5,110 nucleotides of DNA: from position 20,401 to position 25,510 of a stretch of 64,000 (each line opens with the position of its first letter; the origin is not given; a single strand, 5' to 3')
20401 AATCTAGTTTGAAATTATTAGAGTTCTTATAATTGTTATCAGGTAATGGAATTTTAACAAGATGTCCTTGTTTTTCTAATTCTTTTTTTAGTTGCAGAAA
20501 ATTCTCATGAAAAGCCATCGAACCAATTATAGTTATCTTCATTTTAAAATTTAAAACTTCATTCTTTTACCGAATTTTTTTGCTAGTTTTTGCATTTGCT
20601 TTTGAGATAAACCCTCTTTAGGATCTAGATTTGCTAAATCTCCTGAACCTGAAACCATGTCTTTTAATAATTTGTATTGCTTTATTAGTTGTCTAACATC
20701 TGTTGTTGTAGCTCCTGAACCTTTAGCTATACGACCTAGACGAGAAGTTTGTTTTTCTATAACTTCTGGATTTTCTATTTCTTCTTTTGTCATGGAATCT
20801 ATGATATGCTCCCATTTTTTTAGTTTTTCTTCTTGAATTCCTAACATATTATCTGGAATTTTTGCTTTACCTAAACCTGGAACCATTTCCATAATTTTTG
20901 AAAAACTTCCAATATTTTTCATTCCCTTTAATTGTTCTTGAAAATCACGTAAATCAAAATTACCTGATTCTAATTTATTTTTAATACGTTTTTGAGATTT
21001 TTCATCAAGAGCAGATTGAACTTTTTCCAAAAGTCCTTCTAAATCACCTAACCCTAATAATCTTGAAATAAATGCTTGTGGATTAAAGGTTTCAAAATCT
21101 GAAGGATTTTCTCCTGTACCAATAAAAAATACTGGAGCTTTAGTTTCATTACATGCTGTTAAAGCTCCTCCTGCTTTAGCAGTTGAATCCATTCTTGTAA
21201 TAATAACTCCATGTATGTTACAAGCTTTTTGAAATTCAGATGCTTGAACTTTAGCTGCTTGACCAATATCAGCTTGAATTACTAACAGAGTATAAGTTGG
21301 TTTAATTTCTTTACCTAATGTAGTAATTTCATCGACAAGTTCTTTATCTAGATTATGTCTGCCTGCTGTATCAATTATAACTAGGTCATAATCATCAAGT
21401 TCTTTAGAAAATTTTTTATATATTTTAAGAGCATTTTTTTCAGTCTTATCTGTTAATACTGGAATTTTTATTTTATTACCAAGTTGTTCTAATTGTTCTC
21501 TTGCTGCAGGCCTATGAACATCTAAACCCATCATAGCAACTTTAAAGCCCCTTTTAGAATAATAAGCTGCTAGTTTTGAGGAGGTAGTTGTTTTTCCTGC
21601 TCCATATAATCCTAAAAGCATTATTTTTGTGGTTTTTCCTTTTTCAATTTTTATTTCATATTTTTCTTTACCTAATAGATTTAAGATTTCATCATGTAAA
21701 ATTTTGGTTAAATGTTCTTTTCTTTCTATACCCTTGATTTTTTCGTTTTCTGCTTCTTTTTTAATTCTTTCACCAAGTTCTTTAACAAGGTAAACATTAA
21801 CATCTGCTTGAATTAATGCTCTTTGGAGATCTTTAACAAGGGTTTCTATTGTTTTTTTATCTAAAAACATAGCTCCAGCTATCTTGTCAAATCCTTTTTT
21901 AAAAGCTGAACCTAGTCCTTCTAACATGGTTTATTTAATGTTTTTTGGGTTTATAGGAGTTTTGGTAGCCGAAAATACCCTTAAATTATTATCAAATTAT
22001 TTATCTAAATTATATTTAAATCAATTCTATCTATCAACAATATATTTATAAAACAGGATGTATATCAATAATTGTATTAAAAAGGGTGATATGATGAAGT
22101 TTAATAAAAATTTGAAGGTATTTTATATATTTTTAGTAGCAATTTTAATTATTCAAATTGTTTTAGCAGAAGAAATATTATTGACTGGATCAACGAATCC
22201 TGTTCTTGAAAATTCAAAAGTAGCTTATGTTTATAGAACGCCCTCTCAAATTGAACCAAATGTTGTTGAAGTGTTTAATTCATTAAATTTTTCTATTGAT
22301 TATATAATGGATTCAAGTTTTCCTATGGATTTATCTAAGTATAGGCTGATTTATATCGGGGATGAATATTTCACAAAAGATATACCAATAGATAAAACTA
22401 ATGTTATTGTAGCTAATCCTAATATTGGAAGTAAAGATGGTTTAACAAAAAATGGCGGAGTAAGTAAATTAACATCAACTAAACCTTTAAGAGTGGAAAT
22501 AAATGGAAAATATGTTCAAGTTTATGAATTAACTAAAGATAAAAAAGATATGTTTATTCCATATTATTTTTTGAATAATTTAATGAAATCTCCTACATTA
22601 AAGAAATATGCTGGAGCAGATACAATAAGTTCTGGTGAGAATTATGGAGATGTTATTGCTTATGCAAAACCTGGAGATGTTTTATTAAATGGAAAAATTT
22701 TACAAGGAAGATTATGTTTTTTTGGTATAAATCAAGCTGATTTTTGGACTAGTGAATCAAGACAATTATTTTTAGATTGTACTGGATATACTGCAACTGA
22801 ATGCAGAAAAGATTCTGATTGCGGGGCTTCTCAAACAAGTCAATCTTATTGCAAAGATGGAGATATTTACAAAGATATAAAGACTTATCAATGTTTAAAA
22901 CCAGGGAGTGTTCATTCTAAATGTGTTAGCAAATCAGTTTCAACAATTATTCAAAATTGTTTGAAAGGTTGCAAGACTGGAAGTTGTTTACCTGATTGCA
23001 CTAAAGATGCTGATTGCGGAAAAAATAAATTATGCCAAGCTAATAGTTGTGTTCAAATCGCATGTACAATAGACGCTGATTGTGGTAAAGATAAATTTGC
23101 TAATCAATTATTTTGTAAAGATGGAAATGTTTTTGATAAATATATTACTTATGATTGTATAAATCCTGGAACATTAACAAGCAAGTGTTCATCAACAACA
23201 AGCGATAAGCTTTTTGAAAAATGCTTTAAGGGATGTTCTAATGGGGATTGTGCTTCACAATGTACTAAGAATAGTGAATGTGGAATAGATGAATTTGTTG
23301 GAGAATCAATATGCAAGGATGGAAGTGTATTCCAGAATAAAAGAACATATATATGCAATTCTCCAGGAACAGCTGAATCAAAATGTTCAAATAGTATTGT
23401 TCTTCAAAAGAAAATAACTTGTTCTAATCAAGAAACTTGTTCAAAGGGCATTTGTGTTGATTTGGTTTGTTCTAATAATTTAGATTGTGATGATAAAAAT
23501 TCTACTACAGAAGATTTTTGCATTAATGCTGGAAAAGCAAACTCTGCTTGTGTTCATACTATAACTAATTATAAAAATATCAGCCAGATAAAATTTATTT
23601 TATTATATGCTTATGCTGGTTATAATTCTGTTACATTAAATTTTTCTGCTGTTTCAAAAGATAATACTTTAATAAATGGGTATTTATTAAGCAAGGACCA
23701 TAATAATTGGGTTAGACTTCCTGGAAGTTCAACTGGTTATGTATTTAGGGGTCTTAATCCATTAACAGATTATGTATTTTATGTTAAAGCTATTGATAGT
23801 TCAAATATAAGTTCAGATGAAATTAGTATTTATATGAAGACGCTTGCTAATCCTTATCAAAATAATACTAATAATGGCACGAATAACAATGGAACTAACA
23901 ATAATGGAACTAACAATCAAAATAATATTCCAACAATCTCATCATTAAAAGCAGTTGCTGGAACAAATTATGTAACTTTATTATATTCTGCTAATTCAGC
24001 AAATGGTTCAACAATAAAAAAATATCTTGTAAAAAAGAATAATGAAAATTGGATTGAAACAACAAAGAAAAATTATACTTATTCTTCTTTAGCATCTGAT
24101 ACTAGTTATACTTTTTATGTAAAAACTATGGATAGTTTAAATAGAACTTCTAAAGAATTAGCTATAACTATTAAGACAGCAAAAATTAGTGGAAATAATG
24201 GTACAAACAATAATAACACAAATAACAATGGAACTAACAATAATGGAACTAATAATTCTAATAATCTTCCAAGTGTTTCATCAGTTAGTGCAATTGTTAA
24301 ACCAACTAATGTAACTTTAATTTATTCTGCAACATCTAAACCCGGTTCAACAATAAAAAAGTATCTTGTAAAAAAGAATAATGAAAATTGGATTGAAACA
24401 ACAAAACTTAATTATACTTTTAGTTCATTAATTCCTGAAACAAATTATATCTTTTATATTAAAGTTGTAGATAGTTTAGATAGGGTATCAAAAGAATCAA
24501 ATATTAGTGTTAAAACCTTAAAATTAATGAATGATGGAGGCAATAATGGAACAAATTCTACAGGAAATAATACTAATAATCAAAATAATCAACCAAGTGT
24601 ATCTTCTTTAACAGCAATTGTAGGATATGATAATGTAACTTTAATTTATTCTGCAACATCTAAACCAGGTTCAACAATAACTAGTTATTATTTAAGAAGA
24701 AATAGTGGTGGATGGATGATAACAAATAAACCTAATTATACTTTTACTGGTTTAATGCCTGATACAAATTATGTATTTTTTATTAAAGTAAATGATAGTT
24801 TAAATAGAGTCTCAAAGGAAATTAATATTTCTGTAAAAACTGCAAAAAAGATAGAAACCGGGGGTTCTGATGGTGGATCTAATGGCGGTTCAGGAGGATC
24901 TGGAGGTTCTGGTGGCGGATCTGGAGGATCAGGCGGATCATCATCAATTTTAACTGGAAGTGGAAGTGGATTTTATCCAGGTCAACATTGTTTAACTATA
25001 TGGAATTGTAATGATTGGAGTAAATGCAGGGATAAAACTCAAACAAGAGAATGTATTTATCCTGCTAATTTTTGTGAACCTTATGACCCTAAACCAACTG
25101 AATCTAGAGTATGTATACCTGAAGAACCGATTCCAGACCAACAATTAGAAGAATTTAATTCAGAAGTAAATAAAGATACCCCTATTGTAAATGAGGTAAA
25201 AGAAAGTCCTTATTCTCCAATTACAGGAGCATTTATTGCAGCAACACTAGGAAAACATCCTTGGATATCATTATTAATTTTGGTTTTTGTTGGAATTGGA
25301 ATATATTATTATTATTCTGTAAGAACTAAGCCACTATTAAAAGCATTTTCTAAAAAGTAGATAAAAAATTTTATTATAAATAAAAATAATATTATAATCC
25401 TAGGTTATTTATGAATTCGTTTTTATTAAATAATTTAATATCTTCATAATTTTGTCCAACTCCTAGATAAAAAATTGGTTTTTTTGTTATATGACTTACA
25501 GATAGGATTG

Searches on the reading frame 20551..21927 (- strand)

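Call 31: search_protein_families(library=pfam, proteins=[window:20551-21927:-], max_evalue=0.05)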
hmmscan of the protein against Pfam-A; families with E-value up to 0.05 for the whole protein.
window:20551-21927:- (458 aa): 20 families
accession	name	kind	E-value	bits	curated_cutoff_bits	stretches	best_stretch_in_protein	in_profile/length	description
PF00448.28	SRP54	-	1.3e-62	211.4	22.7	1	100-292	2-196/196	SRP54-type protein, GTPase domain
PF02978.25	SRP_SPB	-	1.3e-30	106.1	27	1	323-425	1-91/91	Signal peptide binding domain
PF02881.24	SRP54_N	-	3.1e-13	50.2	22.4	1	5-81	1-75/75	SRP54-type protein, helical bundle domain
PF01656.29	CbiA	-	4.9e-09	36.6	25.4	1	109-254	9-91/125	CobQ/CobB/MinD/ParA nucleotide binding domain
PF13614.12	AAA_31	-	7.7e-05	23.1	27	1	109-137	12-40/177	AAA domain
PF03308.22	MeaB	-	0.00011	21.8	23.1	1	92-155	26-87/273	Methylmalonyl Co-A mutase-associated GTPase MeaB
PF13604.12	AAA_30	-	0.00015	22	27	1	103-231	22-135/191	AAA domain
PF13207.12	AAA_17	-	0.00036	21.3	27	1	105-220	1-111/136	AAA domain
PF09140.17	MipZ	-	0.0006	19.6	20.7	1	109-196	11-116/262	ATPase MipZ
PF20720.3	nSTAND3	-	0.0019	18.3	27.2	1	101-133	19-51/155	Novel STAND NTPase 3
PF13245.12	AAA_19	-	0.0042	17.7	25.1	1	99-200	11-113/134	AAA domain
PF13401.12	AAA_22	-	0.005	17.6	27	1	102-212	8-117/130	AAA domain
PF10609.15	ParA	-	0.0069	16.3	27.1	1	109-150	14-55/246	NUBPL iron-transfer P-loop NTPase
PF13521.12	AAA_28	-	0.0099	16.5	27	1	101-187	1-81/164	AAA domain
PF13238.12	AAA_18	-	0.014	16.3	29.4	0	102-192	1-84/128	AAA domain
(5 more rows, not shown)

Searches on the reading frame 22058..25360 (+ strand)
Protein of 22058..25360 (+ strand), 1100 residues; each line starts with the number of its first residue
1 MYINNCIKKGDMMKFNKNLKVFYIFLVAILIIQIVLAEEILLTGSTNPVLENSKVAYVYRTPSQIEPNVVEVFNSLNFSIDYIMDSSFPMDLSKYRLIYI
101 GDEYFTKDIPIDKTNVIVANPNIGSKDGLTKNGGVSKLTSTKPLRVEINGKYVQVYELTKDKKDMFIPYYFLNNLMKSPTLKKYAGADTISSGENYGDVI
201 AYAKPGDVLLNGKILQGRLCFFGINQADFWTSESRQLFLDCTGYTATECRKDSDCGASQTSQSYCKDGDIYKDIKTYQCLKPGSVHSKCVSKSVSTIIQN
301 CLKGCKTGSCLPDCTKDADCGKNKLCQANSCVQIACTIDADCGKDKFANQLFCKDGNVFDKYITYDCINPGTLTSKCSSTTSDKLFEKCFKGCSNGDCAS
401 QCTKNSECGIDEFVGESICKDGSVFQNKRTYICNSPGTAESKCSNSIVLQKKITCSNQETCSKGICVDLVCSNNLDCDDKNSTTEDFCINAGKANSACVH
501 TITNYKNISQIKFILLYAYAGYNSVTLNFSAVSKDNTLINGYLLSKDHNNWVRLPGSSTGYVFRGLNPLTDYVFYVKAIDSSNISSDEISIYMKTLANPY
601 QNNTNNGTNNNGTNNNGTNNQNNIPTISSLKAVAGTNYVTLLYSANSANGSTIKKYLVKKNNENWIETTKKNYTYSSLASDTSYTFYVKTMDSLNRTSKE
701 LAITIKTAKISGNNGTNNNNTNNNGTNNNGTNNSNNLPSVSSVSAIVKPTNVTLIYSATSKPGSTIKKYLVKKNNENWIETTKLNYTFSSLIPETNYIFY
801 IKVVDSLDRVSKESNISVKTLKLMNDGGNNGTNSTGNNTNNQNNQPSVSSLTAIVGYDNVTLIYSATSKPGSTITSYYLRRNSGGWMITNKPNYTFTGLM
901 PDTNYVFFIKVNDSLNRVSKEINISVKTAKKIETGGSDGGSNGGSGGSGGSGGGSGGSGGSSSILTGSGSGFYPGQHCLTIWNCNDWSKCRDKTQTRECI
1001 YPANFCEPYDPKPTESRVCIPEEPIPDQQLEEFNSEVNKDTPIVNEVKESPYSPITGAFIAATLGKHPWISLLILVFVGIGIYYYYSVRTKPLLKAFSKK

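Call 31: search_protein_families(library=pfam, proteins=[window:22058-25360:+], max_evalue=0.05)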
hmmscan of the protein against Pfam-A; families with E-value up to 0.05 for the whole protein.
window:22058-25360:+ (1100 aa): 3 families
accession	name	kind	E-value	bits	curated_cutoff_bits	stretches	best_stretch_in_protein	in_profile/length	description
PF00041.27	fn3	-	1.3e-17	64.3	25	4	522-582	13-72/84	Fibronectin type III domain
PF19743.5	ASTN1_2_fn3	-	0.0073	17.1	24.3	0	769-820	72-123/123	ASTN1/2 Fn3 domain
PF07353.17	Uroplakin_II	-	0.049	13.5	20.4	0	881-937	86-143/179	Uroplakin II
